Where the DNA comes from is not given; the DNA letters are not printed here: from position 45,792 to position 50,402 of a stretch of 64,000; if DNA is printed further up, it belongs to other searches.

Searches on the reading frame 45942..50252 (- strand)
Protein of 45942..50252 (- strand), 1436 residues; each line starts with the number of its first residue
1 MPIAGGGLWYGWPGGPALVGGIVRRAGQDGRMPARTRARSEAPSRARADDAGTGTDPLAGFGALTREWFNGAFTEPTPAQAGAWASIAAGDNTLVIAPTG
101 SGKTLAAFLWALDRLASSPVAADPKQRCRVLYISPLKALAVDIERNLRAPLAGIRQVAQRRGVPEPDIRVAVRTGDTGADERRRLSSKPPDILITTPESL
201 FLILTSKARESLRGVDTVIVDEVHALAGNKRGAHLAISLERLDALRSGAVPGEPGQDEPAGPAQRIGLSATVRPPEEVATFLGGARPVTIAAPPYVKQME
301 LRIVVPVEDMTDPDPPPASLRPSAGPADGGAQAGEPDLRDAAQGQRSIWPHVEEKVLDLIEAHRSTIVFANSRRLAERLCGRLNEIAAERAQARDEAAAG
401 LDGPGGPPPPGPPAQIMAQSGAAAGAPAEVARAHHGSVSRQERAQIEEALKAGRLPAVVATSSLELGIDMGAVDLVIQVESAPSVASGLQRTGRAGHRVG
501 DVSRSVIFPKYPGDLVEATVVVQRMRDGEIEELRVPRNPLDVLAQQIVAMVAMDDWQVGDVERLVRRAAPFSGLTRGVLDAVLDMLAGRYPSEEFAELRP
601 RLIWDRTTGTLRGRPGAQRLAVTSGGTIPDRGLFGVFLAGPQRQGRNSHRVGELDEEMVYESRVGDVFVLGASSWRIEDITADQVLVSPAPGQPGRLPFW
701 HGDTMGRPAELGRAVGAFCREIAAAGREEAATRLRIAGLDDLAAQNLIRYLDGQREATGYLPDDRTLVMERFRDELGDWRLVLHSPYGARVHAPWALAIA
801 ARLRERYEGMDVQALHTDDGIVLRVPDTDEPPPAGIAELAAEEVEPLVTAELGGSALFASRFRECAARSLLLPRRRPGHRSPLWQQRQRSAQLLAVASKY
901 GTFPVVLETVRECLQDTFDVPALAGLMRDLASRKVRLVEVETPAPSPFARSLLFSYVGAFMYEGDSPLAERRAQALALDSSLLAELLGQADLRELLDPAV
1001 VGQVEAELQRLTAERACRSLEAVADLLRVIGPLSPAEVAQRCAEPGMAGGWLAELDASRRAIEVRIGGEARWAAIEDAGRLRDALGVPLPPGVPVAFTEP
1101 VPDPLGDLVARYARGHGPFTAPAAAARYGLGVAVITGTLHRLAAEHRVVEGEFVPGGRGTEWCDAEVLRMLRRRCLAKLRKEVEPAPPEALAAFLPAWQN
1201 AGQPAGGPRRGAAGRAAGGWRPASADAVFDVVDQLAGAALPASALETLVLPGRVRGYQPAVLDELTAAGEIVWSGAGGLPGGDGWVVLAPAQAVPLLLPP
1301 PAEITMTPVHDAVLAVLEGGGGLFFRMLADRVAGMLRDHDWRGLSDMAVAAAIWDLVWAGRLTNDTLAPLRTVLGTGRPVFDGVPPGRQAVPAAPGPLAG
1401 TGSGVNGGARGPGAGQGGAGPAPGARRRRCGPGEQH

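Call 10: search_protein_families(library=pfam, proteins=[window:45942-50252:-])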
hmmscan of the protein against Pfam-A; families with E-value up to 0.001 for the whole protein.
window:45942-50252:- (1436 aa): 8 families
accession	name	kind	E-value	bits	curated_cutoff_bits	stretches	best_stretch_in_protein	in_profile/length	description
PF08494.16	DEAD_assoc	-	1.2e-63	214.8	23.5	1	761-949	1-191/191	DEAD/H associated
PF19306.5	WH_Lhr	-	6.8e-52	175.7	27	1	523-696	1-167/168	Large helicase-related protein, winged helix domain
PF23236.1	WH2_Lhr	-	7.9e-32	110.4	27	1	994-1100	1-105/105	Large helicase-related protein, winged-helix domain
PF00270.35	DEAD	-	3.1e-31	108.8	26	1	77-274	1-163/167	DEAD/DEAH box helicase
PF23235.1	WH3_Lhr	-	5e-19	68.9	27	1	1192-1289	7-88/95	Large helicase-related protein, winged-helix domain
PF00271.37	Helicase_C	-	1.5e-12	48.2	23.5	1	432-496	43-107/110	Helicase conserved C-terminal domain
PF04851.21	ResIII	-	6.9e-06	26.5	22.5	1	90-231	23-142/164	Type III restriction enzyme, res subunit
PF13481.12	AAA_25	-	0.00013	22.1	27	1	68-166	11-110/195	AAA domain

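Call 27: find_encoding_contigs(protein=window:45942-50159:-, flank=10000, max_places=4)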
Protein window:45942-50159:- (1405 aa): no gene with exactly this product is on record in the collection.
